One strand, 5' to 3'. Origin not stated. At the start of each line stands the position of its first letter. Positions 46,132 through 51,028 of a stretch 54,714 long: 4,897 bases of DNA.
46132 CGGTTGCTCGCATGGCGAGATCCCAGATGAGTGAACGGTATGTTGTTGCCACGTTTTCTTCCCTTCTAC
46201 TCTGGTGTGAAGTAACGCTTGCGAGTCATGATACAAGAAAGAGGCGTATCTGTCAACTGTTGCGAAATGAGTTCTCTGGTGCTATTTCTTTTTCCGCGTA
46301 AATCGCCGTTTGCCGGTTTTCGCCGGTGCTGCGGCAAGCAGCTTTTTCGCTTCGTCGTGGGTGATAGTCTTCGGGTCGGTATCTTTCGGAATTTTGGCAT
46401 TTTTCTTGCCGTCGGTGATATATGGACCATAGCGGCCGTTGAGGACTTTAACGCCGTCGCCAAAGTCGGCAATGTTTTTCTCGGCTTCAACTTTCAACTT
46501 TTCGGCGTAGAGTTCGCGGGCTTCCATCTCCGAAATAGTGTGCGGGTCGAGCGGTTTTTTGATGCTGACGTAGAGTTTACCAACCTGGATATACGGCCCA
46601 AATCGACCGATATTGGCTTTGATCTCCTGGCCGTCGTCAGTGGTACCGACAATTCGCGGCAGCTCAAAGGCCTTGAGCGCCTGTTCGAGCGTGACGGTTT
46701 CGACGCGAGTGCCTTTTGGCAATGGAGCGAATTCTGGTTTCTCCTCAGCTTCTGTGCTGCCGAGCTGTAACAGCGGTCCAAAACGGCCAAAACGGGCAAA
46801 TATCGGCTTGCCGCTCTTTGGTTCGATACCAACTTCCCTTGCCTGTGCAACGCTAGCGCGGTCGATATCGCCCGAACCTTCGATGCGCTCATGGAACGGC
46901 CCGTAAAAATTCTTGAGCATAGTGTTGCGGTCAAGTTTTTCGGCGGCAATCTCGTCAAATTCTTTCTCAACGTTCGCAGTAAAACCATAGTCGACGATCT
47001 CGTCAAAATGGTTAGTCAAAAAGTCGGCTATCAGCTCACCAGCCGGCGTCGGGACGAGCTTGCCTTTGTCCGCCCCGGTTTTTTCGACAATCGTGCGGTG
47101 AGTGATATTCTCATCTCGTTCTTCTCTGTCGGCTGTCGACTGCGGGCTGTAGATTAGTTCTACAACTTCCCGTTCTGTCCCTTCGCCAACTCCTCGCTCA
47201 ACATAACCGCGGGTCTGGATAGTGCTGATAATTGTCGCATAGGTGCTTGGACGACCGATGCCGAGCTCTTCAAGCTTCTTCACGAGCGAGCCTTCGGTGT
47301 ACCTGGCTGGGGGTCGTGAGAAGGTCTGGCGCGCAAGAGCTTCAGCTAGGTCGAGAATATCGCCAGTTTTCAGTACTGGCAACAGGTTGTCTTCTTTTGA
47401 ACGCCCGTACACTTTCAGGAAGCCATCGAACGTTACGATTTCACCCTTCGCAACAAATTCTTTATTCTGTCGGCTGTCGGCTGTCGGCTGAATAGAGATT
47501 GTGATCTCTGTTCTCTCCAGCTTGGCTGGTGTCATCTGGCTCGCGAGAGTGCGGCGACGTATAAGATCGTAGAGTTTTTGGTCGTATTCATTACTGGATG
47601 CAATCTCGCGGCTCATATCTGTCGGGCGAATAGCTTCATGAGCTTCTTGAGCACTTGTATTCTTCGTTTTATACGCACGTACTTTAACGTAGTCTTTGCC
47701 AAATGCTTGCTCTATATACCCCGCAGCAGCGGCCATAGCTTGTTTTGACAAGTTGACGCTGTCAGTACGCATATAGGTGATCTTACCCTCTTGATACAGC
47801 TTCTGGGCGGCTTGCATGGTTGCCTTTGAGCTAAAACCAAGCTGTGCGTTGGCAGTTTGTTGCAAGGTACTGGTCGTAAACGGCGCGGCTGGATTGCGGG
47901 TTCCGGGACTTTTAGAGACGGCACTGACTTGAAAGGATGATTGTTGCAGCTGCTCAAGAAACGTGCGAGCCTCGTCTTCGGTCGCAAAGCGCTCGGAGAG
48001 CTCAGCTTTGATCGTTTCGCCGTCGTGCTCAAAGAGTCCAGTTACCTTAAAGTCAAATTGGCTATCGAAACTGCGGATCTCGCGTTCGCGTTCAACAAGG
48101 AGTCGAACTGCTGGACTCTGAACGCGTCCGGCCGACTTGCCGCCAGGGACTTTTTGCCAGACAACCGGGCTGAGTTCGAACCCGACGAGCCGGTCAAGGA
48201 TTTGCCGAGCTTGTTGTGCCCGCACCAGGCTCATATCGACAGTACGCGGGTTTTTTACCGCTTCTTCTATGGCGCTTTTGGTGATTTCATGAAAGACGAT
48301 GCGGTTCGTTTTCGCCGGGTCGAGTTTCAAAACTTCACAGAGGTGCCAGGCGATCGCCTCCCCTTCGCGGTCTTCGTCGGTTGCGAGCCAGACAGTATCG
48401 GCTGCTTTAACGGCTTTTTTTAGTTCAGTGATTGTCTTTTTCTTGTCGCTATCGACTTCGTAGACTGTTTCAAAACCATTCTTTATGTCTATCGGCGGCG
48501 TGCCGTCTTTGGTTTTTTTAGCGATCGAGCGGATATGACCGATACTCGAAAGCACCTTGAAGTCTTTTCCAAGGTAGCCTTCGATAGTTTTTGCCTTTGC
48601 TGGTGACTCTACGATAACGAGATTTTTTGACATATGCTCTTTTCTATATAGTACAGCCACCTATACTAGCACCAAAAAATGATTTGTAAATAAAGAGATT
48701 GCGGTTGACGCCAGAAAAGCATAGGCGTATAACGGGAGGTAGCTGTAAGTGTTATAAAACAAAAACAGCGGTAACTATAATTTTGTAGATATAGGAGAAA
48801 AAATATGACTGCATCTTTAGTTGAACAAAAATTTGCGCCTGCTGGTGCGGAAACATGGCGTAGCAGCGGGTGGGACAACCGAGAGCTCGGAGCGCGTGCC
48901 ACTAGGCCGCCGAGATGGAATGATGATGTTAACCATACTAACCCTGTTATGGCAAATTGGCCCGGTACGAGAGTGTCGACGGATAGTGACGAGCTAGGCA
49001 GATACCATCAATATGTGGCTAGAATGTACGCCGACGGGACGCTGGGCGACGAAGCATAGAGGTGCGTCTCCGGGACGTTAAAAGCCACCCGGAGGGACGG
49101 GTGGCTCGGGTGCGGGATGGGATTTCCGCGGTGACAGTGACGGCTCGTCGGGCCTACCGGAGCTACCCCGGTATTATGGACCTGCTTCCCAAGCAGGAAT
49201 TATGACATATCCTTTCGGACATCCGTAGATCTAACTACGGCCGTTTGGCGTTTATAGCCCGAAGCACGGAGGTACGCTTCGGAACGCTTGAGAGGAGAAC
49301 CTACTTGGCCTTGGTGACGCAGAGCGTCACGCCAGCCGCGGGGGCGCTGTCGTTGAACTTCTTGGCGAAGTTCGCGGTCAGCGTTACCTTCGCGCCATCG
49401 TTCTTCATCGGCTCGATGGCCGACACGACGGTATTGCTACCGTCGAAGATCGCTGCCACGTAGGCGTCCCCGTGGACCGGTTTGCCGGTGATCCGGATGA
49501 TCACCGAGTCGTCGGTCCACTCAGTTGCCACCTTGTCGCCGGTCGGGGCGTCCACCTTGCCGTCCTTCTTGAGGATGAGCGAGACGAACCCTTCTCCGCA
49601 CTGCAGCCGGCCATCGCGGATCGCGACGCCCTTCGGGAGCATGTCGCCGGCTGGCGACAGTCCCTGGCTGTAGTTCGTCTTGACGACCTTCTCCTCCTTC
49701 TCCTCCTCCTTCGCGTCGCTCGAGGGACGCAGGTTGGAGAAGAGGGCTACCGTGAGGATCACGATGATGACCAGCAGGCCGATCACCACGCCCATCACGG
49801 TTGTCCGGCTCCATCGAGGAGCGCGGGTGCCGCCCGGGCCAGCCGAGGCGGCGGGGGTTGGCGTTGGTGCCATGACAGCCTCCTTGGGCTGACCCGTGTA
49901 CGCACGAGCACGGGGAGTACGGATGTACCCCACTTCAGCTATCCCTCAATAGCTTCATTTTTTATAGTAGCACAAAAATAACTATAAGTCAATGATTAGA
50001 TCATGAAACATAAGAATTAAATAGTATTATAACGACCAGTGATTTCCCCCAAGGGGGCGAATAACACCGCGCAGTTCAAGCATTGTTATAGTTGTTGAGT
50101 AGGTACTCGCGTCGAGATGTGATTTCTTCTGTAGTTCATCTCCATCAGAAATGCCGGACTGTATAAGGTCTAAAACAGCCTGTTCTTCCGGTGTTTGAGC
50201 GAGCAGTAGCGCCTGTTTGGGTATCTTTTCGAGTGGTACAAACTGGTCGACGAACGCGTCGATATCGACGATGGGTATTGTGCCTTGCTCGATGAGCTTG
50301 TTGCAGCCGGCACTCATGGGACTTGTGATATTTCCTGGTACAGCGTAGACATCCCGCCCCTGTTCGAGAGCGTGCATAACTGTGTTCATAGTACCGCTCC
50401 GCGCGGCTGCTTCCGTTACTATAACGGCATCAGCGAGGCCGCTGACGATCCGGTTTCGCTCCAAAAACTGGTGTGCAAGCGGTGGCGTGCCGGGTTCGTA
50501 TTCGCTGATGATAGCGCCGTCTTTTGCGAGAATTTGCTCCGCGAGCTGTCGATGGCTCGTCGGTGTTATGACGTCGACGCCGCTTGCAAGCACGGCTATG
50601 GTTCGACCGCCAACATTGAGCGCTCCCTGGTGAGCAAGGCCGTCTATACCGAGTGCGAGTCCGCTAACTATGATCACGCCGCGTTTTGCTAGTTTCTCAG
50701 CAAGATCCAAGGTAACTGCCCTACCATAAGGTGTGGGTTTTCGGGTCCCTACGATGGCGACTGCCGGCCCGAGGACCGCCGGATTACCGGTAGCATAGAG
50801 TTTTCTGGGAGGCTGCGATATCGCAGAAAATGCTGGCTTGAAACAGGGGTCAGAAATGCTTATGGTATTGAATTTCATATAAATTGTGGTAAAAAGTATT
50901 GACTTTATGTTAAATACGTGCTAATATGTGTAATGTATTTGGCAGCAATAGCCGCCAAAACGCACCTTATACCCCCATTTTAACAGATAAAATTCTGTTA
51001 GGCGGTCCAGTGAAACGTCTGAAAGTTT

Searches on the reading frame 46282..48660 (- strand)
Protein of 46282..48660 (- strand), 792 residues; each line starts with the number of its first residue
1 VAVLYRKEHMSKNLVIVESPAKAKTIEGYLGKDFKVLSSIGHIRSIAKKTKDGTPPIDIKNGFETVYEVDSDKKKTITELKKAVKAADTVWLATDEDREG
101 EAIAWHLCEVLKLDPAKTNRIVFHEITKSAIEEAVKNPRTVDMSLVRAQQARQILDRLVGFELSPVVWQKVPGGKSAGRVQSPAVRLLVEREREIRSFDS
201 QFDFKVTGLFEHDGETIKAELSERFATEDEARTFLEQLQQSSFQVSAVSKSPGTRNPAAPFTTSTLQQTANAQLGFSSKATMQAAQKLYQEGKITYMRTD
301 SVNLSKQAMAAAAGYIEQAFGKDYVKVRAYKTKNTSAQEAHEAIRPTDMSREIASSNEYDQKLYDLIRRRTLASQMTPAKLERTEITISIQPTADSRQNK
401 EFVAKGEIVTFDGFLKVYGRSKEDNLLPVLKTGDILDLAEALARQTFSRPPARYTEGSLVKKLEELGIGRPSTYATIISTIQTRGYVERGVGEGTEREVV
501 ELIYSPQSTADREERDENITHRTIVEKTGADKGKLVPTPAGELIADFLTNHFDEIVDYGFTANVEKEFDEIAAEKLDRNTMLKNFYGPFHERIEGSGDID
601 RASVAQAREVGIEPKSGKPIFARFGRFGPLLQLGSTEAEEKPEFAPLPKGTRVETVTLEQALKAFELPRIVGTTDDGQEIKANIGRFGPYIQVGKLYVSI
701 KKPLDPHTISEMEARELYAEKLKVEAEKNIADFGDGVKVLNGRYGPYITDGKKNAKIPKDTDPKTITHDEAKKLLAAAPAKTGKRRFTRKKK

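Call 74: search_protein_families(library=pfam, proteins=[window:46282-48660:-], max_evalue=0.001)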
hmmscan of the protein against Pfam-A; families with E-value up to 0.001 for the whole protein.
window:46282-48660:- (792 aa): 3 families
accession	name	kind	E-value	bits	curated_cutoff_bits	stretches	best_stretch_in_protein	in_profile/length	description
PF01131.25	Topoisom_bac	-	1.5e-116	390.3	35.1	2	141-489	2-359/411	DNA topoisomerase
PF13368.11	Toprim_C_rpt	-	7.9e-48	160.6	22.3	3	734-785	5-56/57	Topoisomerase C-terminal repeat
PF01751.28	Toprim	-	8.8e-22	77.5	23.1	1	14-126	2-96/96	Toprim domain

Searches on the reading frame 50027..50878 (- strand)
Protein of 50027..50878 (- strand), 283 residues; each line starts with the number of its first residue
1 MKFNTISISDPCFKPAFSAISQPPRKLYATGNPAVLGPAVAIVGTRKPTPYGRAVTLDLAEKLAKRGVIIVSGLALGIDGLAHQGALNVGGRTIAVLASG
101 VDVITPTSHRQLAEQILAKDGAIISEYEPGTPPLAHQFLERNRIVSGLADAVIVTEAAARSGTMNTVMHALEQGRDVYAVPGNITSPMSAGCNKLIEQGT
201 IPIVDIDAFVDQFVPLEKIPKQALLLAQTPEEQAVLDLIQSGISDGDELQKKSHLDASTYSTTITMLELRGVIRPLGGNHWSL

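Call 74: search_protein_families(library=pfam, proteins=[window:50027-50878:-], max_evalue=0.001)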
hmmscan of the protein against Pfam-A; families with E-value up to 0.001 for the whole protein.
window:50027-50878:- (283 aa): 3 families
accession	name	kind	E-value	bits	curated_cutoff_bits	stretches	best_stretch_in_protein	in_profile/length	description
PF02481.21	DNA_processg_A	-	2.1e-74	249.7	29.6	1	2-201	6-208/212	DNA recombination-mediator protein A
PF17782.7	DprA_WH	-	2.2e-08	34.4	22.9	1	222-279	4-61/61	DprA winged helix domain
PF18306.6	LDcluster4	-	2.4e-06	27.7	26.3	1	39-181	3-124/151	SLOG cluster4 family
